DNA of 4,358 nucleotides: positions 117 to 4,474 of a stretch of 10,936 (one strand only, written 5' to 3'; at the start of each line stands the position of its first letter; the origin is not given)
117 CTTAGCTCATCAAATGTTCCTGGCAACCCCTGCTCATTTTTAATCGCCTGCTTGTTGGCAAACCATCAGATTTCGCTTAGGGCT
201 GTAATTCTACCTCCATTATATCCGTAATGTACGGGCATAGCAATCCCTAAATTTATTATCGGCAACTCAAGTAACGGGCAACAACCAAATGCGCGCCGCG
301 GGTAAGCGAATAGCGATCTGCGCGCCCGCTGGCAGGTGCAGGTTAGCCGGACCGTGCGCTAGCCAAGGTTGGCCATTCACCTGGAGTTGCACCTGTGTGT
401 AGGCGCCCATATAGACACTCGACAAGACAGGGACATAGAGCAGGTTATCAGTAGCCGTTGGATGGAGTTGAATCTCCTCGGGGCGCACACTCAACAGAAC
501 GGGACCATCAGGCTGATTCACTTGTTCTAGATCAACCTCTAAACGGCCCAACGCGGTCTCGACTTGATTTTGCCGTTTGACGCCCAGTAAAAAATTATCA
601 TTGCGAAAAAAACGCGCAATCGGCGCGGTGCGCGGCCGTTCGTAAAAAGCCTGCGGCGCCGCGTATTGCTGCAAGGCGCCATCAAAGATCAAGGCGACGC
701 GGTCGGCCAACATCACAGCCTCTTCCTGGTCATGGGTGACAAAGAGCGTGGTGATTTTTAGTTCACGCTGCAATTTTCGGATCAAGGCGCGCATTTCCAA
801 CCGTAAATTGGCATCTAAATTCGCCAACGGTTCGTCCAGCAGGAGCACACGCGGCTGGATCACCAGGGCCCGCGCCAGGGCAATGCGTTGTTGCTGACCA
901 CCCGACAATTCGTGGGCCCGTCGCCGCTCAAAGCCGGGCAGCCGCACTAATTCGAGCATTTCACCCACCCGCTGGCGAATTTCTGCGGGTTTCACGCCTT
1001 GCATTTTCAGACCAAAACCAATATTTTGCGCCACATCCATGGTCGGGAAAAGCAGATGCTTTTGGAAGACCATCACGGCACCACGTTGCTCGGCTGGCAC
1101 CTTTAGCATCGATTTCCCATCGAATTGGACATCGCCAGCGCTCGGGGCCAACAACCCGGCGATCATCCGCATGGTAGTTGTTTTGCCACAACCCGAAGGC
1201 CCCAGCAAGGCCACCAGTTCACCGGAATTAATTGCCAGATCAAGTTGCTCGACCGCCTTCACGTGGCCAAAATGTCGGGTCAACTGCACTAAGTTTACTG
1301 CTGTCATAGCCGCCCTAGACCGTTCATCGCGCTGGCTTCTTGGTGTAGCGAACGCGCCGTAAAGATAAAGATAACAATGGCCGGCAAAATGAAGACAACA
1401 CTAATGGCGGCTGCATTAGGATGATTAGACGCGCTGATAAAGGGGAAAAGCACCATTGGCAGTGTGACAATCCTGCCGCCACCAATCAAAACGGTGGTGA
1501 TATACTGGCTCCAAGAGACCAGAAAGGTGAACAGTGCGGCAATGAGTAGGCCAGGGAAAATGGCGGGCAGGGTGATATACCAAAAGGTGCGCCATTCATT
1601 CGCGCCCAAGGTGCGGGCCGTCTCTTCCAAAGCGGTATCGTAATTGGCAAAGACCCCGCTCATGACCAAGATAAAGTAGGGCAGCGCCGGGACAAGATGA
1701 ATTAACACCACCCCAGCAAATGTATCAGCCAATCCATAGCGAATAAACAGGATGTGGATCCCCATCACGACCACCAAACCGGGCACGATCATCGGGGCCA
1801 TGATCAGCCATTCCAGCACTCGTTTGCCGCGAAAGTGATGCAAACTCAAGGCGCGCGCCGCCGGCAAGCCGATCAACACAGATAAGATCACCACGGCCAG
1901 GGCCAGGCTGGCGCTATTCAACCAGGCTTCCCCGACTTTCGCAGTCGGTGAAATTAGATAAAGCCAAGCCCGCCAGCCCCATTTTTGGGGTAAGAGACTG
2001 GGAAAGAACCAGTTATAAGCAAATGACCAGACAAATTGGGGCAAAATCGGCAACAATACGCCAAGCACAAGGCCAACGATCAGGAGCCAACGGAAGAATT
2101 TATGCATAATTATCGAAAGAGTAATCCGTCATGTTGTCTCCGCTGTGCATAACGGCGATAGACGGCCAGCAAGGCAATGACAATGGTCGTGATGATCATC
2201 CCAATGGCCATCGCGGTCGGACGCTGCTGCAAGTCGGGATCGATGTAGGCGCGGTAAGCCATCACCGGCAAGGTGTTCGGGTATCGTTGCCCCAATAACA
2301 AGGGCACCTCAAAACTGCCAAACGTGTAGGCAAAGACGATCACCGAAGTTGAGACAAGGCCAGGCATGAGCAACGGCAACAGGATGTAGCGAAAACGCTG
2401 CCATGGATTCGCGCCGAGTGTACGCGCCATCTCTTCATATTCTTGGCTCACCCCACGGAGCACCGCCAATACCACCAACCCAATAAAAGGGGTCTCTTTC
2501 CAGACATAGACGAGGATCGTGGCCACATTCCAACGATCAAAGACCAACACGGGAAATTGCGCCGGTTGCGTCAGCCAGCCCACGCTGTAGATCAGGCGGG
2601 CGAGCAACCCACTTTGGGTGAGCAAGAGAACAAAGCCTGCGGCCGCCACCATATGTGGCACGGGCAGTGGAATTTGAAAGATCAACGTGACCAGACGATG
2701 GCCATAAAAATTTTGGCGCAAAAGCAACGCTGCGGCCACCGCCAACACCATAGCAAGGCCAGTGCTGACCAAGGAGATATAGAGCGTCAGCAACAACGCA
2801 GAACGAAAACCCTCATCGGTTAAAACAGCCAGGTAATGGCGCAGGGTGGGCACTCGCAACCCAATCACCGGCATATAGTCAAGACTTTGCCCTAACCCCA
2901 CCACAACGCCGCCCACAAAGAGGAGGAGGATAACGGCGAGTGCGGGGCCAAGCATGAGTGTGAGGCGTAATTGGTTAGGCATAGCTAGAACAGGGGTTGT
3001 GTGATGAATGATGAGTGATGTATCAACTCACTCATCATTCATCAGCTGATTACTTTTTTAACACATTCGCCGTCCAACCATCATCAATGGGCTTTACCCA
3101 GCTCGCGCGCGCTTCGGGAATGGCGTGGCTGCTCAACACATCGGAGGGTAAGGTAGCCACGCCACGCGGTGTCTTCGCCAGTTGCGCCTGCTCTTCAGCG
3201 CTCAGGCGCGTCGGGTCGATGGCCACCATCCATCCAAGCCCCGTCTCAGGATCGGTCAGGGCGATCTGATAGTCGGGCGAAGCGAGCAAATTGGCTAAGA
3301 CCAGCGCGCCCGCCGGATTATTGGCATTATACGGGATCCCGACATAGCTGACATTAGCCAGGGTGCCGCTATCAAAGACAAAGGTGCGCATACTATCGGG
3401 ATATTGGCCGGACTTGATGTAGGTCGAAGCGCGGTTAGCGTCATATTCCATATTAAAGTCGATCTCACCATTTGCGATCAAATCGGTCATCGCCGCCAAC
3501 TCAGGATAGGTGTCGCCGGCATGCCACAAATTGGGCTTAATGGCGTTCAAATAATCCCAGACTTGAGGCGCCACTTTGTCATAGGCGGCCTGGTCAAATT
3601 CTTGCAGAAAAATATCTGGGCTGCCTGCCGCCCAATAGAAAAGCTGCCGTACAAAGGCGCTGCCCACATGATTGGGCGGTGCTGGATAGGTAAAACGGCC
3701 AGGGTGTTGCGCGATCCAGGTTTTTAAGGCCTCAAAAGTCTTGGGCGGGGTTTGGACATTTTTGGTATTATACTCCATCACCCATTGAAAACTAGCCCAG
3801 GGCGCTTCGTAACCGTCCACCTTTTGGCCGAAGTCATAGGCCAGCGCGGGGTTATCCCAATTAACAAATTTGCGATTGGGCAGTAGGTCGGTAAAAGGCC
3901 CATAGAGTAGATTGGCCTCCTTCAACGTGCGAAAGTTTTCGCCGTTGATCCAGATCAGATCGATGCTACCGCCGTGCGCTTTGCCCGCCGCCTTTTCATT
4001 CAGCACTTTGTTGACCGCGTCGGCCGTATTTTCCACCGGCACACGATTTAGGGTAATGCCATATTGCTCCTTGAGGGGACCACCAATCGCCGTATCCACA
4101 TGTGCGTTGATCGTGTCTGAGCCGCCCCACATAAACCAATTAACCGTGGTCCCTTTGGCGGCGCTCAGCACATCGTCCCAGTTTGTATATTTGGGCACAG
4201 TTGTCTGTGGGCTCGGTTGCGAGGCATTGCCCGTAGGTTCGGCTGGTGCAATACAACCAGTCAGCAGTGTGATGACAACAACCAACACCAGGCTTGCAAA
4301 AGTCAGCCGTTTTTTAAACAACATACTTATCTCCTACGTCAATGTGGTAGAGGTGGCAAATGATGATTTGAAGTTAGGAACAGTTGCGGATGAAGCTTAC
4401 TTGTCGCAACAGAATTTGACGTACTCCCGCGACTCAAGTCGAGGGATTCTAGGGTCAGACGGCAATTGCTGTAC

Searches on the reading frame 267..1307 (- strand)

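Call 31: search_protein_families(library=pfam, proteins=[window:267-1307:-], max_evalue=0.01)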
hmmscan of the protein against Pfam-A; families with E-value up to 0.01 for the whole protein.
window:267-1307:- (346 aa): 12 families
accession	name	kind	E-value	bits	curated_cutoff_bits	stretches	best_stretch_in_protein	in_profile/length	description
PF00005.33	ABC_tran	-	7.5e-37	127.4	25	1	20-162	2-137/137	ABC transporter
PF08402.16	TOBE_2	-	2.3e-08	34.4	21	1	272-343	1-76/76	TOBE domain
PF13304.12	AAA_21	-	1.1e-05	26.1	27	0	130-194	234-300/304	AAA domain, putative AbiEii toxin, Type IV TA system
PF13401.12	AAA_22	-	0.0001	23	27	1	30-181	6-109/130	AAA domain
PF02463.25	SMC_N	-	0.002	18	40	0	30-205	25-209/220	RecF/RecN/SMC N terminal domain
PF01078.27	Mg_chelatase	-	0.0023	17.8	20.3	1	13-89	6-82/207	Magnesium chelatase, subunit ChlI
PF05729.18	NACHT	-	0.0028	17.9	26.7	0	31-55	2-26/167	NACHT domain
PF06745.19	ATPase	-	0.0028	17.5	26.6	0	165-211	137-184/231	KaiC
PF03215.21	Rad17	-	0.0041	17.5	23.8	1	29-57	45-73/186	Rad17 P-loop domain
PF00004.35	AAA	-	0.0046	17.8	21.2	0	33-67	2-34/131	ATPase family associated with various cellular activities (AAA)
PF20703.3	nSTAND1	-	0.0055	16.8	27.1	1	11-57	15-59/379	Novel STAND NTPase 1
PF13604.12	AAA_30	-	0.0069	16.6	27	0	26-60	14-49/191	AAA domain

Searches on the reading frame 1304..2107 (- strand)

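Call 31: search_protein_families(library=pfam, proteins=[window:1304-2107:-], max_evalue=0.01)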
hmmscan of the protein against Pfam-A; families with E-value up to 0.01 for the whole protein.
window:1304-2107:- (267 aa): 1 family
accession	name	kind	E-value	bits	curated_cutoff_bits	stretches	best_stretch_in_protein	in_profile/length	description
PF00528.27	BPD_transp_1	-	5.9e-17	62.4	26.4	1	77-249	2-170/184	Binding-protein-dependent transport system inner membrane component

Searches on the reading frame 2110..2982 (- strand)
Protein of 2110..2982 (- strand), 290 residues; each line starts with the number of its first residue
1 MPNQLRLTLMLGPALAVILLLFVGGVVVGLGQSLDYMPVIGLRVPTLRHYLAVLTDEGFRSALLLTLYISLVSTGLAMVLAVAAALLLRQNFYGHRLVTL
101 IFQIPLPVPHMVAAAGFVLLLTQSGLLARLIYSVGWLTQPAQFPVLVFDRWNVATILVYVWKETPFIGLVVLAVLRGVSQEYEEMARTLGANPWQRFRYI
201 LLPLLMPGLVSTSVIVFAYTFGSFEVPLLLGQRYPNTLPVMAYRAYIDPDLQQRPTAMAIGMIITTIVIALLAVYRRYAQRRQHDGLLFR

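Call 31: search_protein_families(library=pfam, proteins=[window:2110-2982:-], max_evalue=0.01)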
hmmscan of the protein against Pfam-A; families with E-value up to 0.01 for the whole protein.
window:2110-2982:- (290 aa): 1 family
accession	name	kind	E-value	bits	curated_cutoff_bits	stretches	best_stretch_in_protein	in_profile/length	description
PF00528.27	BPD_transp_1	-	2.7e-20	73.3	26.4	1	78-280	2-180/184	Binding-protein-dependent transport system inner membrane component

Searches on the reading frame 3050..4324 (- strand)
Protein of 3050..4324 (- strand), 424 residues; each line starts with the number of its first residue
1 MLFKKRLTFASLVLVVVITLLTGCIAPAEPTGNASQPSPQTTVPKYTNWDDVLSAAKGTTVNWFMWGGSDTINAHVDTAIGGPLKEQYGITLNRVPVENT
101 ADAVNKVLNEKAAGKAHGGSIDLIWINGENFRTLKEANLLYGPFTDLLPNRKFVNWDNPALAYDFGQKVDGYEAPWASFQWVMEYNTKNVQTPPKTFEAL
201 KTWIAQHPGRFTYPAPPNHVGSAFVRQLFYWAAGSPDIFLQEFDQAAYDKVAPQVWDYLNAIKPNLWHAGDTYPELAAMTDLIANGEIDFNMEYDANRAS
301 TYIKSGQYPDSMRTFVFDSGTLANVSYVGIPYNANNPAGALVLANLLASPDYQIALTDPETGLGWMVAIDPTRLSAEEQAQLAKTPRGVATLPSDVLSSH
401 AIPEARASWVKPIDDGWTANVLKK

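Call 5: search_protein_families(library=pfam, proteins=[window:3050-4324:-], max_evalue=0.01)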
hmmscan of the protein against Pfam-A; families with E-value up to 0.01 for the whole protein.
window:3050-4324:- (424 aa): 1 family
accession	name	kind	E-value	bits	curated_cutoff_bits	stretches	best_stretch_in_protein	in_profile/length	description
PF13416.11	SBP_bac_8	-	5.5e-25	89.1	27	1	84-363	6-258/279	Bacterial extracellular solute-binding protein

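Call 12: find_encoding_contigs(protein=window:3050-4324:-, flank=6000, max_places=10)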
Protein window:3050-4324:- (424 aa): no gene with exactly this product is on record in the collection.

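Call 41: find_homologous_proteins(query=window:3050-4324:-, max_evalue=1e-50)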
Query window:3050-4324:- (424 aa): 5990 proteins with E <= 1e-50 among 8000 candidates; the best 120 are listed.
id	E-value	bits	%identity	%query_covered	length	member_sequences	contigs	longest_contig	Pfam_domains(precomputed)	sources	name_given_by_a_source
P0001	9.4e-291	982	100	100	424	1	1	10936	PF13416.12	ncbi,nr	ncbi:MAG: ABC transporter substrate-binding protein [Chloroflexi bacterium]|nr:ABC transporter subst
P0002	1.5e-265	899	92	100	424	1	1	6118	PF13416.12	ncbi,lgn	ncbi:ABC transporter substrate-binding protein [soil metagenome]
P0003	4.6e-252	855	86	100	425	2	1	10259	PF13416.12,PF01547.31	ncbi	-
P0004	4.8e-239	812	83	100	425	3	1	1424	PF13416.12,PF01547.31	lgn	-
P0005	3.8e-234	796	81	100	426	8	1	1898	PF13416.12,PF01547.31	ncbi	-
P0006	2.5e-212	724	74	100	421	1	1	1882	PF13416.12,PF01547.31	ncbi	-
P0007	2.4e-207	707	73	100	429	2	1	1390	PF13416.12,PF01547.31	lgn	-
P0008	3.0e-204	697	73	100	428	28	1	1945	PF13416.12,PF01547.31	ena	-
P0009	5.1e-204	696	71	100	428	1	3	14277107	PF13416.12,PF01547.31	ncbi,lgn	ncbi:MAG: ABC transporter substrate-binding protein [Caldilineaceae bacterium]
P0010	7.3e-203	693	71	100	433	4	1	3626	PF13416.12,PF01547.31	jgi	-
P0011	8.7e-202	689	69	99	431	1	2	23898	PF13416.12,PF01547.31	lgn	-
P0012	1.0e-201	689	72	97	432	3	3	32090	PF13416.12,PF01547.31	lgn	-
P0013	5.0e-201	687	75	90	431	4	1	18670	PF13416.12,PF01547.31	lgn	-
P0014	8.3e-201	686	70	99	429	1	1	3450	PF13416.12,PF01547.31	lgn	-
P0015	1.2e-200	685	74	90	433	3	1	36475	PF13416.12,PF01547.31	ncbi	-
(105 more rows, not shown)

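Call 42: find_encoding_contigs(protein=P0002, flank=6000, max_places=4)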
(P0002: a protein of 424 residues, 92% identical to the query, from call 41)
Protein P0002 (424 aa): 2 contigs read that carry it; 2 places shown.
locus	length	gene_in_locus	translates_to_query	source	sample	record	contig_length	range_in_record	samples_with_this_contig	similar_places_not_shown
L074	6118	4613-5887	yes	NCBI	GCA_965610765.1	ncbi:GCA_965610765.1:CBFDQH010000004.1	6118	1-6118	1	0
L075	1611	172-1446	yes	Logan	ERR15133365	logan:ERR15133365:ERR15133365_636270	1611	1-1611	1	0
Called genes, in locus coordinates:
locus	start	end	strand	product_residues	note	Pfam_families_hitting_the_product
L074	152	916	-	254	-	PF00135:COesterase (weak), PF20434:BD-FAE, PF07859:Abhydrolase_3, PF00326:Peptidase_S9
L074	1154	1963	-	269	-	PF18306:LDcluster4, PF03641:Lysine_decarbox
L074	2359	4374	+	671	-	PF01145:Band_7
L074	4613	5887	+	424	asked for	PF13416:SBP_bac_8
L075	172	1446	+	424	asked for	PF13416:SBP_bac_8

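Call 43: find_encoding_contigs(protein=P0003, flank=6000, max_places=4)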
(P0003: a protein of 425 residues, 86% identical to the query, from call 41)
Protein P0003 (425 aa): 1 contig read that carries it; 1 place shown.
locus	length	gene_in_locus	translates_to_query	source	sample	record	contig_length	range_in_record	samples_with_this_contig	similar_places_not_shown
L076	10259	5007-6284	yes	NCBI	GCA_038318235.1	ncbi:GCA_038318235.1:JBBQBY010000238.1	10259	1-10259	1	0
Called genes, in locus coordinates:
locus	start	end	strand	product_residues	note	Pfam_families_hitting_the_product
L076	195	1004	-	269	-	PF18306:LDcluster4, PF03641:Lysine_decarbox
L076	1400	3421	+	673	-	PF01145:Band_7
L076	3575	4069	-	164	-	PF01850:PIN (weak)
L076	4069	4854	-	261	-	-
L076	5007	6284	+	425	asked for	PF01547:SBP_bac_1, PF13416:SBP_bac_8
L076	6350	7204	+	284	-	PF00528:BPD_transp_1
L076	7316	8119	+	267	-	PF00528:BPD_transp_1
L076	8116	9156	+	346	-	PF00005:ABC_tran, PF13304:AAA_21 (faint), PF08402:TOBE_2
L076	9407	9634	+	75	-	-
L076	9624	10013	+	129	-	PF01850:PIN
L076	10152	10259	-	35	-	?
